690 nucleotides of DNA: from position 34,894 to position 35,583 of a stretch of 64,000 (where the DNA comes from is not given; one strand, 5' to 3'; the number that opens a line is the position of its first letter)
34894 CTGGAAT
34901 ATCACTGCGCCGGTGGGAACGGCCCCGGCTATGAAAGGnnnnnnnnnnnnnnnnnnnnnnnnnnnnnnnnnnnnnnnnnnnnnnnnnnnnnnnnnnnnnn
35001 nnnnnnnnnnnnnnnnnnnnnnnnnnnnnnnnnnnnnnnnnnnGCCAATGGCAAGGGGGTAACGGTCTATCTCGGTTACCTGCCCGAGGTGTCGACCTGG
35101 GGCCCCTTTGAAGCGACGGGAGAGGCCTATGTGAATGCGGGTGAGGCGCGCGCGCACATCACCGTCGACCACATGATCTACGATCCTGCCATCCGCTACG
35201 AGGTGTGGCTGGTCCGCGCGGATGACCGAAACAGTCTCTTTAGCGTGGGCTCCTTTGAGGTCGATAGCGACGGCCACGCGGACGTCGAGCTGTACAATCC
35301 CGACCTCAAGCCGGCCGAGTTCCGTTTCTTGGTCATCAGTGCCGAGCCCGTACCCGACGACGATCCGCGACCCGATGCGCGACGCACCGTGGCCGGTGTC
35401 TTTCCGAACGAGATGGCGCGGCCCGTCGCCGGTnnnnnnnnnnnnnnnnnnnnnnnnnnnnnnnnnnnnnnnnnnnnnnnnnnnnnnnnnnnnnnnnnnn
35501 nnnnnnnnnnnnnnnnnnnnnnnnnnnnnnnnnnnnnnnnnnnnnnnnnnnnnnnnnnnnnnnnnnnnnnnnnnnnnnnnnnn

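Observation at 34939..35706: Sortase-sorted (LPVTG) secreted protein translationally coupled to flgF inside the flagellar structural operon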

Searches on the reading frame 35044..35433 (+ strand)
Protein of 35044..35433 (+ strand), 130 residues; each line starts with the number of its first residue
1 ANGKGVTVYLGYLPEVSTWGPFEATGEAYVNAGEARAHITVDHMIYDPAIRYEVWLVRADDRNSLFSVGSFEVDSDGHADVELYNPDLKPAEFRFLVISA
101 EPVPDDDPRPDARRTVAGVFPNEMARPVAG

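Call 43: search_solved_structures(query=A2, max_evalue=10)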
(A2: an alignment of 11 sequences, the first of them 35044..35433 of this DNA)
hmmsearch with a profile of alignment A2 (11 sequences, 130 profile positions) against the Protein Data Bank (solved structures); distinct sequences matched with E-value up to 10: 1.
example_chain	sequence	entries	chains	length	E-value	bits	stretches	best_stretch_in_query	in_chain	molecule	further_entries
2jvr_A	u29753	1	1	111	1.6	11.9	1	36-111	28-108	Nucleolar protein 3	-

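Call 44: search_protein_families(library=pfam, proteins=[window:35044-35433:+], max_evalue=10)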
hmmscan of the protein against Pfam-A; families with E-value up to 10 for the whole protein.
window:35044-35433:+ (130 aa): 1 family
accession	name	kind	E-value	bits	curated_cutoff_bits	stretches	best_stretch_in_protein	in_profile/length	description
PF10099.14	RskA_C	-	0.0016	19.1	29.4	1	24-110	48-129/135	Anti-sigma-K factor rskA, C-terminal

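Call 47: search_protein_representatives(alignment_id=A2)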
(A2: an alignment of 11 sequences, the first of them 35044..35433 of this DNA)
Query: 11 sequences, 130 profile positions. Proteins with E-value up to 0.001 (for the whole library): 389; up to 1e-10: 164; up to 1e-30: 18. The best 150 are listed.
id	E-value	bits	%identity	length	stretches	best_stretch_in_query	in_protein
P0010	4.5e-67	240.0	-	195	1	1-130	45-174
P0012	3.5e-64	230.7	-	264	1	1-129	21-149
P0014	1.5e-52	193.0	-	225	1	1-127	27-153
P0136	1.3e-45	170.6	-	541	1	1-125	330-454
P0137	1.3e-43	164.1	-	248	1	4-127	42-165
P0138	9.3e-43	161.4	-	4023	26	4-63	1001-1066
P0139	6.3e-42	158.7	-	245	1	1-124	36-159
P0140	5.1e-38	146.1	-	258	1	1-127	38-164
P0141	1.4e-37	144.7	-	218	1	1-127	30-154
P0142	1.5e-34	134.8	-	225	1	1-127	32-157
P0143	2.7e-33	130.8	-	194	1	1-127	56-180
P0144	5.1e-33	129.9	-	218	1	1-126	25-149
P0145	1.7e-32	128.2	-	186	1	2-123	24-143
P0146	5.4e-32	126.6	-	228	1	1-126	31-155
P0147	2.7e-31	124.3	-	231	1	1-123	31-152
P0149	3.4e-31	124.0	-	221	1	1-128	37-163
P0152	3.5e-30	120.7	-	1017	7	18-122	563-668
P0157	5.7e-29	116.8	-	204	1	1-125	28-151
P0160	1.4e-28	115.5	-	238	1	1-128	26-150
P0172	4.0e-25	104.4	-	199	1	1-121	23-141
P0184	1.7e-22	95.9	-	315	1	2-122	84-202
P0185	2.3e-22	95.5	-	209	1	1-124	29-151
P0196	4.0e-21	91.4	-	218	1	1-119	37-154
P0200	6.6e-21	90.7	-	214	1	1-124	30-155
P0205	2.4e-20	88.9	-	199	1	1-126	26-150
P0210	1.8e-19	86.1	-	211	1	1-120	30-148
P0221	2.8e-18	82.2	-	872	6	25-125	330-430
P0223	5.5e-18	81.3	-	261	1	3-120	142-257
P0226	7.0e-18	81.0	-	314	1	2-123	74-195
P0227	8.9e-18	80.6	-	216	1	1-126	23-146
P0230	1.3e-17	80.1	-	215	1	1-125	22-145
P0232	1.7e-17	79.7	-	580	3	48-119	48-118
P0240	1.4e-16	76.7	-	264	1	1-124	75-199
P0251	8.4e-16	74.2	-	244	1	9-120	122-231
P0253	1.4e-15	73.5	-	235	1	7-125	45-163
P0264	1.6e-14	70.1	-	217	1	1-125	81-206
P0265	2.1e-14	69.7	-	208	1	1-130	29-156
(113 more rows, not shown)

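Call 49: find_encoding_contigs(protein=P0137, flank=6000, max_places=2)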
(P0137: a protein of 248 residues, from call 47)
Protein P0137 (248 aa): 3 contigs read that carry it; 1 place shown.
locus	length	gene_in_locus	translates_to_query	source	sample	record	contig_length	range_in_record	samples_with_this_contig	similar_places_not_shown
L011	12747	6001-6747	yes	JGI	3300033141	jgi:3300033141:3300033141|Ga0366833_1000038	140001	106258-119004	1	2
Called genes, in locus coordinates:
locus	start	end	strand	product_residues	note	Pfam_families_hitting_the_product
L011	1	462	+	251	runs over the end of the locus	PF00813:FliP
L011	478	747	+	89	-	PF01313:Bac_export_3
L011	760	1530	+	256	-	PF01311:Bac_export_1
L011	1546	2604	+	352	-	PF01312:Bac_export_2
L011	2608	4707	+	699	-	PF00771:FHIPEP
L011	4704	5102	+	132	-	-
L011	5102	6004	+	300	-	PF04542:Sigma70_r2, PF04539:Sigma70_r3 (faint), PF08281:Sigma70_r4_2, PF04545:Sigma70_r4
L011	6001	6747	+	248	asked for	-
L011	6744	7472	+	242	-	PF22692:LlgE_F_G_D1, PF06429:Flg_bbr_C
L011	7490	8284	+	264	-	PF00460:Flg_bb_rod (weak), PF22692:LlgE_F_G_D1, PF06429:Flg_bbr_C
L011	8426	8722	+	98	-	PF04316:FlgM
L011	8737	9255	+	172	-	PF05130:FlgN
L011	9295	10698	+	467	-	PF00460:Flg_bb_rod, PF22638:FlgK_D1, PF06429:Flg_bbr_C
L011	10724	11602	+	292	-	PF00669:Flagellin_N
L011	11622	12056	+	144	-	PF02623:FliW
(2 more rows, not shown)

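Call 56: find_encoding_contigs(protein=P0160, flank=6000, max_places=2)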
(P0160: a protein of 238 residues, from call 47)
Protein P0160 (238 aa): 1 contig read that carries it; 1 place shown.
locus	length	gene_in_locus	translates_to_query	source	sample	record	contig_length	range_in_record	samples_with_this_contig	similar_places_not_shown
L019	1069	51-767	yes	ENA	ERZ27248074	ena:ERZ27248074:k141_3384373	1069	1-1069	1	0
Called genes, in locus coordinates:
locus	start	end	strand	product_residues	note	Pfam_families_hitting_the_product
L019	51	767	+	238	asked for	-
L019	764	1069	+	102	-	?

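Call 57: find_encoding_contigs(protein=P0210, flank=6000, max_places=2)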
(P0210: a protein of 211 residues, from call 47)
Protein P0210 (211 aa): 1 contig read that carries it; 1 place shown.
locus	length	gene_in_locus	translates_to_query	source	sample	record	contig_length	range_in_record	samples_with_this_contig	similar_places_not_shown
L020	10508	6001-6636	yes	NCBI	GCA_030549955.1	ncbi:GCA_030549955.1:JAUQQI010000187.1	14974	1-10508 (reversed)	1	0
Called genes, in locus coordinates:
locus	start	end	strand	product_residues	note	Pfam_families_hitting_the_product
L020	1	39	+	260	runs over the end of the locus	PF00813:FliP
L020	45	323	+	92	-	PF01313:Bac_export_3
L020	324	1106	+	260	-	PF01311:Bac_export_1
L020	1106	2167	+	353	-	PF01312:Bac_export_2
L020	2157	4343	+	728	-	PF00771:FHIPEP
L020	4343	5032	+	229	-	PF12945:PilZNR, PF07238:PilZ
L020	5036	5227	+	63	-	-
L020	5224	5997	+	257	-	PF04542:Sigma70_r2, PF04539:Sigma70_r3, PF08281:Sigma70_r4_2, PF04545:Sigma70_r4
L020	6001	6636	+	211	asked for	PF10099:RskA_C (weak)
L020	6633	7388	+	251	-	PF00460:Flg_bb_rod (weak), PF22692:LlgE_F_G_D1, PF06429:Flg_bbr_C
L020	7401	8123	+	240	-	PF22692:LlgE_F_G_D1, PF06429:Flg_bbr_C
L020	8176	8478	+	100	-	PF04316:FlgM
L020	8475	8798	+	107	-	-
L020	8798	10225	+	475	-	PF00460:Flg_bb_rod, PF22638:FlgK_D1, PF06429:Flg_bbr_C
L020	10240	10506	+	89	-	?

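Call 58: list_cluster_members(proteins=[P0210, P0003, P0141, P0149, P0172, P0196, P0205, P0227, P0253, P0136])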
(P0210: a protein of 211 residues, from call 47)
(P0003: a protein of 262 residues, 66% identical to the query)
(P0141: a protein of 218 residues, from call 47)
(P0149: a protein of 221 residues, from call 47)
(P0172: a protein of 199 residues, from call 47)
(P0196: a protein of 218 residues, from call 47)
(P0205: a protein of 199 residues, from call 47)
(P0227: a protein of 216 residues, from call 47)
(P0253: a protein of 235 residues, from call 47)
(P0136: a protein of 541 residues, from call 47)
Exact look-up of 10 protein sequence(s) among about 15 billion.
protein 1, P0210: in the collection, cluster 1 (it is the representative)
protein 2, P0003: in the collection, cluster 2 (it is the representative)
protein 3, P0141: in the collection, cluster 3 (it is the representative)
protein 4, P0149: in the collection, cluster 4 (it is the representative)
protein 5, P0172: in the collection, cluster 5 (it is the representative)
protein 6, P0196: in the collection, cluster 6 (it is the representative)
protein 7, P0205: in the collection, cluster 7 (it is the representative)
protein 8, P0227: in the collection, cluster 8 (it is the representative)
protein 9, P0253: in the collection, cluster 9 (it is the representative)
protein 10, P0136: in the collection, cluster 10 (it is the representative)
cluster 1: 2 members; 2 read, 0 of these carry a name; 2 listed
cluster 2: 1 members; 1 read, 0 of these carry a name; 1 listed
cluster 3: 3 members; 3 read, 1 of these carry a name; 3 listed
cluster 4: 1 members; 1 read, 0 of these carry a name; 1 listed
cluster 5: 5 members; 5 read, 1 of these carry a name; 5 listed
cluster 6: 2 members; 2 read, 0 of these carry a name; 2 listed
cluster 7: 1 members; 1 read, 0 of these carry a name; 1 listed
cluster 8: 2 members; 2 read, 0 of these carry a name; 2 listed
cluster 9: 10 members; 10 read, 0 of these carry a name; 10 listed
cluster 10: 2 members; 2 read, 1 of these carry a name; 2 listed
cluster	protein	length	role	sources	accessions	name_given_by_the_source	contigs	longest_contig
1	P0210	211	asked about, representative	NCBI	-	-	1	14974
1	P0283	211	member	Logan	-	-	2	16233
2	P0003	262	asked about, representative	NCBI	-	-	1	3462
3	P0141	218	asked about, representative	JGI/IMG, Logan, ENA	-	-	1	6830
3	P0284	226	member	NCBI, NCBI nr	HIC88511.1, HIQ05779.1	MAG TPA: anti-sigma factor [Anaerolineae bacterium] | anti-sigma factor [Anaerolineae bacterium]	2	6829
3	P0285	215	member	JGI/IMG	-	-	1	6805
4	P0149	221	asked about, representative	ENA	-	-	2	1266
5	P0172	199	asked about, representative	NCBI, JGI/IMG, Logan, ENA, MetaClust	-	\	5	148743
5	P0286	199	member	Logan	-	-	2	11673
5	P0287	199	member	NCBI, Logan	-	-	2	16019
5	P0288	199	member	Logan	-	-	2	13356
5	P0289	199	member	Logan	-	-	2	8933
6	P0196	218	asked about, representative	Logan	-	-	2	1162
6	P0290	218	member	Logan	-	-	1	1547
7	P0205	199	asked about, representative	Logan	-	-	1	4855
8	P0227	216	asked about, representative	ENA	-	-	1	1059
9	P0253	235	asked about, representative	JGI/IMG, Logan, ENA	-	-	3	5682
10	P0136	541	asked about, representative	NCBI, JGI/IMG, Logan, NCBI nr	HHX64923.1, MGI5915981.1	MAG TPA: FliA/WhiG family RNA polymerase sigma factor [Chloroflexi bacterium] | RNA polymerase sigma factor for flagellar operon FliA | FliA/WhiG family RNA polymerase sigma factor [Chloroflexota bacterium]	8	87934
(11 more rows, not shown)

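Call 60: find_encoding_contigs(protein=P0172, flank=10000, max_places=3)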
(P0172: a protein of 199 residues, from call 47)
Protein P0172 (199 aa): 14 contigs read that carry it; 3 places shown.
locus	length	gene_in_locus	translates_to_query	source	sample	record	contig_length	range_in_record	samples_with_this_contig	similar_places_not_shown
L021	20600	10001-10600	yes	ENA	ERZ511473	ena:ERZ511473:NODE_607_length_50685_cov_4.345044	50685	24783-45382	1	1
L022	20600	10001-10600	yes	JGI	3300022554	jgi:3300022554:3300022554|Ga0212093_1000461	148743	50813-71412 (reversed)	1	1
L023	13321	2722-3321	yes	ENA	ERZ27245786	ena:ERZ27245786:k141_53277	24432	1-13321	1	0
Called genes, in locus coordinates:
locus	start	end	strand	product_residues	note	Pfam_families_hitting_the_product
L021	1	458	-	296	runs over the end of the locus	-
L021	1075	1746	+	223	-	-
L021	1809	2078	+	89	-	PF01313:Bac_export_3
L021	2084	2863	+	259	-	PF01311:Bac_export_1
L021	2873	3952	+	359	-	PF01312:Bac_export_2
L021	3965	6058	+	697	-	PF00771:FHIPEP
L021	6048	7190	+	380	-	PF25199:nSTAND_NTPase5 (faint), PF13191:AAA_16 (weak), PF13401:AAA_22 (weak), PF00448:SRP54, PF01656:CbiA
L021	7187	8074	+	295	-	PF00142:Fer4_NifH (faint), PF01656:CbiA, PF02374:ArsA_ATPase (faint), PF06564:CBP_BcsQ (faint), PF10609:ParA, PF13614:AAA_31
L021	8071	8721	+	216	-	PF12945:PilZNR, PF07238:PilZ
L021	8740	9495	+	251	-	PF04542:Sigma70_r2, PF04539:Sigma70_r3, PF08281:Sigma70_r4_2, PF04545:Sigma70_r4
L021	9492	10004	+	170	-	-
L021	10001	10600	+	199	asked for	PF10099:RskA_C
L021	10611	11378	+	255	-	PF00460:Flg_bb_rod (weak), PF22692:LlgE_F_G_D1, PF06429:Flg_bbr_C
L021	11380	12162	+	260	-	PF00460:Flg_bb_rod, PF22692:LlgE_F_G_D1, PF06429:Flg_bbr_C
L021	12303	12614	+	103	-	PF04316:FlgM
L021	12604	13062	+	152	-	PF05130:FlgN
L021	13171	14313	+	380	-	PF05222:AlaDh_PNT_N, PF02826:2-Hacid_dh_C (faint), PF01262:AlaDh_PNT_C, PF07992:Pyr_redox_2 (faint), PF01488:Shikimate_DH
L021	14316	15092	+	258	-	PF02616:SMC_ScpA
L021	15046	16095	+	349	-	PF26233:NicX (weak), PF02073:Peptidase_M29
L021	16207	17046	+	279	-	PF01261:AP_endonuc_2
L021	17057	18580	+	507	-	PF00370:FGGY_N, PF02782:FGGY_C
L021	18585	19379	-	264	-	PF12146:Hydrolase_4 (faint), PF12697:Abhydrolase_6 (weak), PF00561:Abhydrolase_1 (faint)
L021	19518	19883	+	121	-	PF12840:HTH_20, PF01022:HTH_5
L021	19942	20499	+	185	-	PF04264:YceI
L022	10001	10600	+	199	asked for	PF10099:RskA_C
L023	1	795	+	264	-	?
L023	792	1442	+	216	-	PF12945:PilZNR, PF07238:PilZ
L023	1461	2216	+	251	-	PF04542:Sigma70_r2, PF04539:Sigma70_r3, PF08281:Sigma70_r4_2, PF04545:Sigma70_r4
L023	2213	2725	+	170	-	-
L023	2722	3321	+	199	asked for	PF10099:RskA_C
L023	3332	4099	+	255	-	PF00460:Flg_bb_rod (weak), PF22692:LlgE_F_G_D1, PF06429:Flg_bbr_C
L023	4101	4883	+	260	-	PF00460:Flg_bb_rod, PF22692:LlgE_F_G_D1, PF06429:Flg_bbr_C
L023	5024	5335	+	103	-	PF04316:FlgM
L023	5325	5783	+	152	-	PF05130:FlgN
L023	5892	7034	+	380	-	PF05222:AlaDh_PNT_N, PF02826:2-Hacid_dh_C (faint), PF01262:AlaDh_PNT_C, PF07992:Pyr_redox_2 (faint), PF01488:Shikimate_DH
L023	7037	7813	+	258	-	PF02616:SMC_ScpA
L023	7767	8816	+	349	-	PF26233:NicX (weak), PF02073:Peptidase_M29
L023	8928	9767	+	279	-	PF01261:AP_endonuc_2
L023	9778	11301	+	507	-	PF00370:FGGY_N, PF02782:FGGY_C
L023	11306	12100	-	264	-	PF12146:Hydrolase_4 (faint), PF12697:Abhydrolase_6 (weak), PF00561:Abhydrolase_1 (faint)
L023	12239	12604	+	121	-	PF12840:HTH_20, PF01022:HTH_5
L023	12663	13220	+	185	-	PF04264:YceI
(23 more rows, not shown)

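Call 64: search_protein_families(library=pfam, proteins=[P0223, P0251, P0184, P0226, P0240, P0264, P0152, P0221, P0232, P0172], max_evalue=0.01)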
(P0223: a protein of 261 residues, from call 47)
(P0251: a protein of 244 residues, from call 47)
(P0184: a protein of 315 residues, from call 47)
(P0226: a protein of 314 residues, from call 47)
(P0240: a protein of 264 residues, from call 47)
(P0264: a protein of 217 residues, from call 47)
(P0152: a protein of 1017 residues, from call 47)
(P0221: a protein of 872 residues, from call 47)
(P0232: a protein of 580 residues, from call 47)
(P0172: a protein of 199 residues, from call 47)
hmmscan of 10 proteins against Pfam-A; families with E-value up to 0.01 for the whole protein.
P0223 (261 aa): 0 families

P0251 (244 aa): 0 families

P0184 (315 aa): 1 family
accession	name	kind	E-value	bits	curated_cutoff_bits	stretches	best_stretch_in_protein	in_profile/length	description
PF10099.14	RskA_C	-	7.1e-08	33.2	29.4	1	103-184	45-124/135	Anti-sigma-K factor rskA, C-terminal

P0226 (314 aa): 1 family
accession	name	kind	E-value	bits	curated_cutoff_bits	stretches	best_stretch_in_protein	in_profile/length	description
PF10099.14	RskA_C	-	1.9e-05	25.4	29.4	1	85-155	43-104/135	Anti-sigma-K factor rskA, C-terminal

P0240 (264 aa): 1 family
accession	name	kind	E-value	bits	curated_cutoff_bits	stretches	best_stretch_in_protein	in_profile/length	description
PF10099.14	RskA_C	-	9.2e-06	26.4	29.4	1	63-185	18-129/135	Anti-sigma-K factor rskA, C-terminal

P0264 (217 aa): 1 family
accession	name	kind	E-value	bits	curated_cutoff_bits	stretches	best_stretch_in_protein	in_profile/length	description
PF10099.14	RskA_C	-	1.4e-09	38.8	29.4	1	62-191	3-129/135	Anti-sigma-K factor rskA, C-terminal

P0152 (1017 aa): 1 family
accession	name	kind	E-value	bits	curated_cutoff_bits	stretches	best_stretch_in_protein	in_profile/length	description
PF10099.14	RskA_C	-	1.1e-41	142.7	29.4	6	821-925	33-132/135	Anti-sigma-K factor rskA, C-terminal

P0221 (872 aa): 2 families
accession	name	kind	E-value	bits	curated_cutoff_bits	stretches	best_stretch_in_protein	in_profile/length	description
PF10099.14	RskA_C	-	1.1e-33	116.8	29.4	3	580-682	30-133/135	Anti-sigma-K factor rskA, C-terminal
PF10423.15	AMNp_N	-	0.00073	19.7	27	0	280-324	86-130/154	Bacterial AMP nucleoside phosphorylase N-terminus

P0232 (580 aa): 1 family
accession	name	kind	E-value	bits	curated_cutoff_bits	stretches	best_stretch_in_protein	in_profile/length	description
PF10099.14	RskA_C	-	2.5e-21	76.8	29.4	2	319-391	63-130/135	Anti-sigma-K factor rskA, C-terminal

P0172 (199 aa): 1 family
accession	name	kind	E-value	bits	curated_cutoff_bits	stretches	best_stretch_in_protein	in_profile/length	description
PF10099.14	RskA_C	-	1.3e-11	45.3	29.4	1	43-130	45-129/135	Anti-sigma-K factor rskA, C-terminal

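Call 70: search_protein_families(library=ncbifam, proteins=[P0172, L021:9492-10001:+], max_evalue=0.1)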
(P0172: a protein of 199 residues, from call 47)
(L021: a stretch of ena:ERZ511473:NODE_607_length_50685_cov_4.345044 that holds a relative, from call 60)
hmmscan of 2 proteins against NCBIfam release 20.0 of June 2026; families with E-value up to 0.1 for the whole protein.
P0172 (199 aa): 1 family
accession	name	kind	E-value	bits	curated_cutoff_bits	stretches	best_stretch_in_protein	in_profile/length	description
NF053819.1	EF0750_LPXTG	subfamily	0.047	14.2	47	0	142-191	46-94/105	EF2685/EF0750 family sortase-dependent surface protein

L021:9492-10001:+ (170 aa): 2 families
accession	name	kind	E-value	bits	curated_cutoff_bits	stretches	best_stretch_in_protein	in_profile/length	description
NF047515.1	SpiroCoCo_C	equivalog_domain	7.9e-06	25.2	125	1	62-161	237-313/313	SpiroCoCo family coiled-coil protein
NF041291.1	StbC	equivalog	0.058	13.7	100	1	38-98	34-95/122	plasmid stabilization protein StbC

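Call 74: list_cluster_members(proteins=[P0139, P0144, P0146, P0157, P0185, P0200, P0230, P0265, P0152, P0264])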
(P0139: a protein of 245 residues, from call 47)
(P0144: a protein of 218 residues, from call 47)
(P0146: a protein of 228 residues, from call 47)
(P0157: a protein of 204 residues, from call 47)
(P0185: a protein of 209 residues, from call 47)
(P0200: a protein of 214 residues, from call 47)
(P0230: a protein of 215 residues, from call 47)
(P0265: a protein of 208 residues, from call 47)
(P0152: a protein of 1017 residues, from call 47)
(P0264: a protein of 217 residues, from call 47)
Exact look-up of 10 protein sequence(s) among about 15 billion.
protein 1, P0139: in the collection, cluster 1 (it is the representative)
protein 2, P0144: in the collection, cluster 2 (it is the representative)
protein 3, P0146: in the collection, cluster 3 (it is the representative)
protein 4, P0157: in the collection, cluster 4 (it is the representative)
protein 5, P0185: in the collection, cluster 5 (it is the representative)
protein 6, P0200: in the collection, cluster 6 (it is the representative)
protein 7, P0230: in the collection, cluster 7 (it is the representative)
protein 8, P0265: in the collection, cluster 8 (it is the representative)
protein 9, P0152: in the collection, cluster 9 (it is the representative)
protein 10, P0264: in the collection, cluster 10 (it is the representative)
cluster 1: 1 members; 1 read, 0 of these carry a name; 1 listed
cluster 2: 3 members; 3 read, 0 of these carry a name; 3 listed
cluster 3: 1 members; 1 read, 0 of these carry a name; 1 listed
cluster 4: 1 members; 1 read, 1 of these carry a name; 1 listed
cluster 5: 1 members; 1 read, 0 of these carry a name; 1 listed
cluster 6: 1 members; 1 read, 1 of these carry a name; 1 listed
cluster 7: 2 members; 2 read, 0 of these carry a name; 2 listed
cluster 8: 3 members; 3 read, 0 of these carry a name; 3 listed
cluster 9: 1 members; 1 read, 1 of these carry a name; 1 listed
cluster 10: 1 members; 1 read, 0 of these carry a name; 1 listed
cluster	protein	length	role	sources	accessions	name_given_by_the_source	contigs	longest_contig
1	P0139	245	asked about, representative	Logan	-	-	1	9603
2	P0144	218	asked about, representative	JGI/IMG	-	-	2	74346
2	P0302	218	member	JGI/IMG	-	-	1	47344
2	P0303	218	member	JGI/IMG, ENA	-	-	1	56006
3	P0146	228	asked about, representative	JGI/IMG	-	-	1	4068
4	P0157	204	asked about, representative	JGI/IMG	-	hypothetical protein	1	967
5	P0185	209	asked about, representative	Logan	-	-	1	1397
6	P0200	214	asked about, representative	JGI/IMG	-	LPXTG-motif cell wall-anchored protein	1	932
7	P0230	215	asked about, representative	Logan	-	-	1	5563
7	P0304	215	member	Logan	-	-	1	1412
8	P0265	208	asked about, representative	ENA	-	-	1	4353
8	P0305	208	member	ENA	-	-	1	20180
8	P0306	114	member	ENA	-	-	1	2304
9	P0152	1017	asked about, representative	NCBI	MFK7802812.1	MAG: anti-sigma factor, partial [Anaerolineae bacterium]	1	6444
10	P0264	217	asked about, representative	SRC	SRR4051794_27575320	-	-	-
